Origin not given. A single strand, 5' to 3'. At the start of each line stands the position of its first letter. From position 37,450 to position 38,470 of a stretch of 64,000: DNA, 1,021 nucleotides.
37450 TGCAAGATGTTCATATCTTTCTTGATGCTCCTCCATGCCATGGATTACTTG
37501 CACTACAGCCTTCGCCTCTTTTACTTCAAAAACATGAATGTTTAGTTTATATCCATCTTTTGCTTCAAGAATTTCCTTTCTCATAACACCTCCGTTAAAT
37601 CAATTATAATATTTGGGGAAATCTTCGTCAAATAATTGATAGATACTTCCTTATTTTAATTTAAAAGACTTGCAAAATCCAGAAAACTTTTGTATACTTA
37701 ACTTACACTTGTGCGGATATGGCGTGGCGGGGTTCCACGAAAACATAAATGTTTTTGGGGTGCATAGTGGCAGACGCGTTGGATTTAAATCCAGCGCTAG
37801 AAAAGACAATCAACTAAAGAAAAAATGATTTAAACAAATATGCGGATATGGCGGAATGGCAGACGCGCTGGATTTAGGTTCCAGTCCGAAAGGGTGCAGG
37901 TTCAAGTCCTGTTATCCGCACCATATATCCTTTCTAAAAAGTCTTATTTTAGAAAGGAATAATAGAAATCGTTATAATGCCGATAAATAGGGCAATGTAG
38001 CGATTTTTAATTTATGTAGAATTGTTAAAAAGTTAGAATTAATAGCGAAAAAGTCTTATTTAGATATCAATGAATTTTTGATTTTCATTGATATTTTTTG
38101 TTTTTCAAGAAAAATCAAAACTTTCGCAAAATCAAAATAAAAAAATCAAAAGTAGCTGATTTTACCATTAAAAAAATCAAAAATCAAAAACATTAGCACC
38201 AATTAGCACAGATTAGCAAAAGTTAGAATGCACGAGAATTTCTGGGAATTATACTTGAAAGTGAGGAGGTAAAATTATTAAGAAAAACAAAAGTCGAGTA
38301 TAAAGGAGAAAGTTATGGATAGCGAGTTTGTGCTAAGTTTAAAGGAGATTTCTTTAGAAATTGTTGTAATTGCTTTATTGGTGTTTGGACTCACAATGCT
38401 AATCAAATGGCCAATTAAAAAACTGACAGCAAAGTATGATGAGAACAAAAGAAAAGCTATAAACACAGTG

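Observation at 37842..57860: Integrase-less ~19.5-kb island downstream of tRNA-Leu, bounded by a 14/15-nt direct repeat embedded in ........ repeat clusters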

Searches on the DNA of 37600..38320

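Call 94: search_rna_families(source=window, start=37600, end=38320, threshold=evalue, max_evalue=1)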
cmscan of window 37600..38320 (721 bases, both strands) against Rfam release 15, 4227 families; matches with E-value up to 1: 2.
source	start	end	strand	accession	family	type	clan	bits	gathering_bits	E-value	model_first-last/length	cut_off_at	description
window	37842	37920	+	RF00005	tRNA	Gene; tRNA;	CL00001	58.4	29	5.3e-12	1-71/71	no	tRNA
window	37842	37921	-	RF04354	Plastid-ycf2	Cis-reg;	-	19.7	65.7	0.26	1-75/75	no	Plastid-ycf2 5UTR RNA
